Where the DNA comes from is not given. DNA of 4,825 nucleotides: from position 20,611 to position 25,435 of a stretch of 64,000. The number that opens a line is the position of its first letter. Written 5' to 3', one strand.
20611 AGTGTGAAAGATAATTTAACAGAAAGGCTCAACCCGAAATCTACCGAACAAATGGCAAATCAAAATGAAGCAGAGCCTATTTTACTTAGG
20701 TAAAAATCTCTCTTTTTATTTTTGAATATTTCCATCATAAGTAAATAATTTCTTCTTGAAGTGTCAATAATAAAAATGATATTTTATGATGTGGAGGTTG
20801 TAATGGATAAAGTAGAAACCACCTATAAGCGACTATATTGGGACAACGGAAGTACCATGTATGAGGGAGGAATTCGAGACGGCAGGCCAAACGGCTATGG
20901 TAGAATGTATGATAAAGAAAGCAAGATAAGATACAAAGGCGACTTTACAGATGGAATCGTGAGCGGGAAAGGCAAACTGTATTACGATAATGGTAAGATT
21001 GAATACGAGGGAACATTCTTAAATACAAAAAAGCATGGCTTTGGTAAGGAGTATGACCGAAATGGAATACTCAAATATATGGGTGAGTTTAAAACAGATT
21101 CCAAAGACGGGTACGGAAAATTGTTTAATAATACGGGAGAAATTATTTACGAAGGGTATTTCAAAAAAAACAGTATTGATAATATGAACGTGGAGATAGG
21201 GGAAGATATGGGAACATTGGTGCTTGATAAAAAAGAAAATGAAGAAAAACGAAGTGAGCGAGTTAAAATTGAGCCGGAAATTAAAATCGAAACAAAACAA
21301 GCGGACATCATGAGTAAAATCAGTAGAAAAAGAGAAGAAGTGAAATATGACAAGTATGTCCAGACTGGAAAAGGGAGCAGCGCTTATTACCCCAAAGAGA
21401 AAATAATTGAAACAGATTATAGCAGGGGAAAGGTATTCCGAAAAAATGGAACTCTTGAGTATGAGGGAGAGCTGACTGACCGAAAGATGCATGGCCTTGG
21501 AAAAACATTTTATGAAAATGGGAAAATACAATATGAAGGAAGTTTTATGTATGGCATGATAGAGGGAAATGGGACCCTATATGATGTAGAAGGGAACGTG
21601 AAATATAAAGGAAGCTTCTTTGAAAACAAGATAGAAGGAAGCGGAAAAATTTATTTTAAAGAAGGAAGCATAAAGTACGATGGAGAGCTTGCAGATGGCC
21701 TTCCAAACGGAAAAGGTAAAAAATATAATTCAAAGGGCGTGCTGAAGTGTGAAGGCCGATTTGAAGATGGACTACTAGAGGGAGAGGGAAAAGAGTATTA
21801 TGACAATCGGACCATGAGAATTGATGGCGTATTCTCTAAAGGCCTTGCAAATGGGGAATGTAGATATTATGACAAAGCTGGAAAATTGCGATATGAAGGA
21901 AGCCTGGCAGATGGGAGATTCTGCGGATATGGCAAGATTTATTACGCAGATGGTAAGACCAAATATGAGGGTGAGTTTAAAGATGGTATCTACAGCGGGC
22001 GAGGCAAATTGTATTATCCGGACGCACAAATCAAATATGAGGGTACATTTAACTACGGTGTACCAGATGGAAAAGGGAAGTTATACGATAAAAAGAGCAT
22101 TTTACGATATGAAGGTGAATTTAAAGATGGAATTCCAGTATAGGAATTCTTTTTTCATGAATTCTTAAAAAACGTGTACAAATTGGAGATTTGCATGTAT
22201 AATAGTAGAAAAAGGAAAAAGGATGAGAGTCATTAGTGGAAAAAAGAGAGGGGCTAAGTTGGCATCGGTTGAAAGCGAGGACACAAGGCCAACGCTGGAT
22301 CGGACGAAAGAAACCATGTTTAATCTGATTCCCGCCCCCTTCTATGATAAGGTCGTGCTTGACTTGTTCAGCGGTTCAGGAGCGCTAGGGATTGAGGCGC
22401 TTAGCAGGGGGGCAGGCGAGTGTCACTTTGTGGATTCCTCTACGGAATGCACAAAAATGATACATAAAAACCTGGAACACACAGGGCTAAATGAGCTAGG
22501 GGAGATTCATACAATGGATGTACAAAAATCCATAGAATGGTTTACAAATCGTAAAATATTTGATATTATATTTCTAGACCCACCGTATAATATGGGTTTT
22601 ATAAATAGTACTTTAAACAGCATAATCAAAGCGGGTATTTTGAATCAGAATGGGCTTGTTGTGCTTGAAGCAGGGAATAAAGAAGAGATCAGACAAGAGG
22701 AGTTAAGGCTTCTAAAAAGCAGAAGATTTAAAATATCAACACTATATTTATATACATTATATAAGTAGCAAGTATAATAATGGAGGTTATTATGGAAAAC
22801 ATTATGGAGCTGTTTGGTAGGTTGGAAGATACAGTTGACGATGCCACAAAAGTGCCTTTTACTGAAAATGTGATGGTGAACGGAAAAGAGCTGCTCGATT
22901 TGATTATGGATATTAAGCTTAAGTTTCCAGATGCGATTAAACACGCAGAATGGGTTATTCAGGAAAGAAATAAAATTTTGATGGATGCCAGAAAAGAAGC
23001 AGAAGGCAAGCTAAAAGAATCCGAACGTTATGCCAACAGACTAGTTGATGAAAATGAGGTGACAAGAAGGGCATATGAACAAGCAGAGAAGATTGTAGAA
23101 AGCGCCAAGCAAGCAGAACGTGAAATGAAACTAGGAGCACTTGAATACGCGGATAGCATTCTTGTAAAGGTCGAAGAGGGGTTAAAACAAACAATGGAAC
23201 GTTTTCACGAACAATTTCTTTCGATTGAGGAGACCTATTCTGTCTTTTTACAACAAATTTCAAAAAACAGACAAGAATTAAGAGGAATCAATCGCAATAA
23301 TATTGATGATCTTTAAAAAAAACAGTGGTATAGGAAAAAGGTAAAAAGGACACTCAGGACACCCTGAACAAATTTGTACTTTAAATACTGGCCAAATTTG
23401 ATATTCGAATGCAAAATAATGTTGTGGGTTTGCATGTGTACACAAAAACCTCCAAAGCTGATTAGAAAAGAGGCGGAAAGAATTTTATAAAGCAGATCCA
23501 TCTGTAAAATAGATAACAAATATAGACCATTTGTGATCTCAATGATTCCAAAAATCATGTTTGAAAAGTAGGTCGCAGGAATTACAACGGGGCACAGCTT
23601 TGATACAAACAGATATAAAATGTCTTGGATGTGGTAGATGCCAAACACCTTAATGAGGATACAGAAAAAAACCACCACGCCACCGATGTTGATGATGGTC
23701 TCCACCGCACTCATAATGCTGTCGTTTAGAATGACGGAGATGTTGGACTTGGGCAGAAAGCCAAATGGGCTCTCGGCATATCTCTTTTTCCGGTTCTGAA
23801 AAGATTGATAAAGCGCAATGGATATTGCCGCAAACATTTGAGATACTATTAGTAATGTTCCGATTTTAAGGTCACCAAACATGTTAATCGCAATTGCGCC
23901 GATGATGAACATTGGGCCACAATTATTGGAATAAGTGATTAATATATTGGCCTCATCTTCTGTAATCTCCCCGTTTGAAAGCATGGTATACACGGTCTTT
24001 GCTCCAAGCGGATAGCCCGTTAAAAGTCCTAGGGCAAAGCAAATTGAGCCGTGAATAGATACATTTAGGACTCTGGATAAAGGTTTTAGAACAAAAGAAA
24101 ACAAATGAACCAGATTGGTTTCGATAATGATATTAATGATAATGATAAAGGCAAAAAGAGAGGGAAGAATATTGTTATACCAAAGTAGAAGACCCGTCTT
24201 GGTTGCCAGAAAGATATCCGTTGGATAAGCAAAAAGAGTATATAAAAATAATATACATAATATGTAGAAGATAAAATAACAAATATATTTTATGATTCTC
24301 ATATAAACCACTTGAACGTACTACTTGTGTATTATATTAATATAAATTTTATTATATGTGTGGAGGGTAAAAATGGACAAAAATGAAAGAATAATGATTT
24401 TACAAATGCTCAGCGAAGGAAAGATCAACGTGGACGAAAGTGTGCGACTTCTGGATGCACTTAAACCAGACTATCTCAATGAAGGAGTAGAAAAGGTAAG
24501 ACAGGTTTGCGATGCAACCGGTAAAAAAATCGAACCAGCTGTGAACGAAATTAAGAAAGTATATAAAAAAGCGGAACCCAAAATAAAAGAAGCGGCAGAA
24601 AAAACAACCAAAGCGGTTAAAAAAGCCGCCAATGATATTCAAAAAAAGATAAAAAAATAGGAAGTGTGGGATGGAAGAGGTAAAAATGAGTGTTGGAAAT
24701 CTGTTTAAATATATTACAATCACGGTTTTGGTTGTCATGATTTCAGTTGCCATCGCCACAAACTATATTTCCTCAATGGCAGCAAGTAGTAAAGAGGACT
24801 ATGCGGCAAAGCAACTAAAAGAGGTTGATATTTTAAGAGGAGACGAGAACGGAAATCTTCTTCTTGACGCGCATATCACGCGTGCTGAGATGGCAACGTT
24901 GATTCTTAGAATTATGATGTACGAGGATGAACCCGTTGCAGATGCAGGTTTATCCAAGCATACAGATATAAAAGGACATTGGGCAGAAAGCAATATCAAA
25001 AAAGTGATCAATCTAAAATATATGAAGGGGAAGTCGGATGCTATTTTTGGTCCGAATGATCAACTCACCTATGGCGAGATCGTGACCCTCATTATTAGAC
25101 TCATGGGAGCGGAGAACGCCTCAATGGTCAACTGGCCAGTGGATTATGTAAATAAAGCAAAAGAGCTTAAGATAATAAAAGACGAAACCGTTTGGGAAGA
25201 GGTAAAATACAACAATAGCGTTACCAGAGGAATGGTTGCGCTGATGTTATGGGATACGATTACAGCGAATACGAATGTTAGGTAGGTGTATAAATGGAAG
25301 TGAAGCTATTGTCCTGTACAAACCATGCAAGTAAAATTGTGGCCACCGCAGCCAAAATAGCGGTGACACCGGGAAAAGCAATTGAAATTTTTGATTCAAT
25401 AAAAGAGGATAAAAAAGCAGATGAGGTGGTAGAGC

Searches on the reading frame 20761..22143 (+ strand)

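Call 38: search_protein_families(library=pfam, proteins=[window:20761-22143:+], max_evalue=0.00001)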
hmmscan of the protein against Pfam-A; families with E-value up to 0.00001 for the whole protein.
window:20761-22143:+ (460 aa): 2 families
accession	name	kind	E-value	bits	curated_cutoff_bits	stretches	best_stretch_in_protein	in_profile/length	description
PF02493.26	MORN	-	3.7e-36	121.2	22.5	0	402-421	1-20/23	MORN repeat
PF07661.19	MORN_2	-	5.6e-15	54.1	29.6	0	243-262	1-20/22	MORN repeat variant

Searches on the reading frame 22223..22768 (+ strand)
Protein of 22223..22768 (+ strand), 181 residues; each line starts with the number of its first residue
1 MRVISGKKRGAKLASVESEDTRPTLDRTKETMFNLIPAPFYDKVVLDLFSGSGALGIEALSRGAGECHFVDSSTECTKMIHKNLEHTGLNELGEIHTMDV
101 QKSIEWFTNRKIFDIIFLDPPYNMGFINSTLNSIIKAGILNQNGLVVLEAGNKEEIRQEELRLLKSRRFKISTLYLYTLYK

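Call 39: search_protein_families(library=pfam, proteins=[window:22223-22768:+], max_evalue=0.00001)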
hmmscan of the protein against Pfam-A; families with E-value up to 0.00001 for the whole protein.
window:22223-22768:+ (181 aa): 2 families
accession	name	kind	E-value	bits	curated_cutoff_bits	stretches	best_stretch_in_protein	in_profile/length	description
PF03602.21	Cons_hypoth95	-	2.1e-48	164.8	24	1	1-177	1-181/182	Conserved hypothetical protein 95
PF05175.20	MTS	-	1.5e-08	34.9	23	1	24-144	15-134/170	Methyltransferase small domain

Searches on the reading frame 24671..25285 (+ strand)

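Call 39: search_protein_families(library=pfam, proteins=[window:24671-25285:+], max_evalue=0.00001)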
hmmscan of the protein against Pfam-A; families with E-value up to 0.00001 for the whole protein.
window:24671-25285:+ (204 aa): 1 family
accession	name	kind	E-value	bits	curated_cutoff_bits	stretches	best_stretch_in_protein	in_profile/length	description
PF00395.25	SLH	-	9.8e-14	51.5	20.8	1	98-136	3-42/44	S-layer homology domain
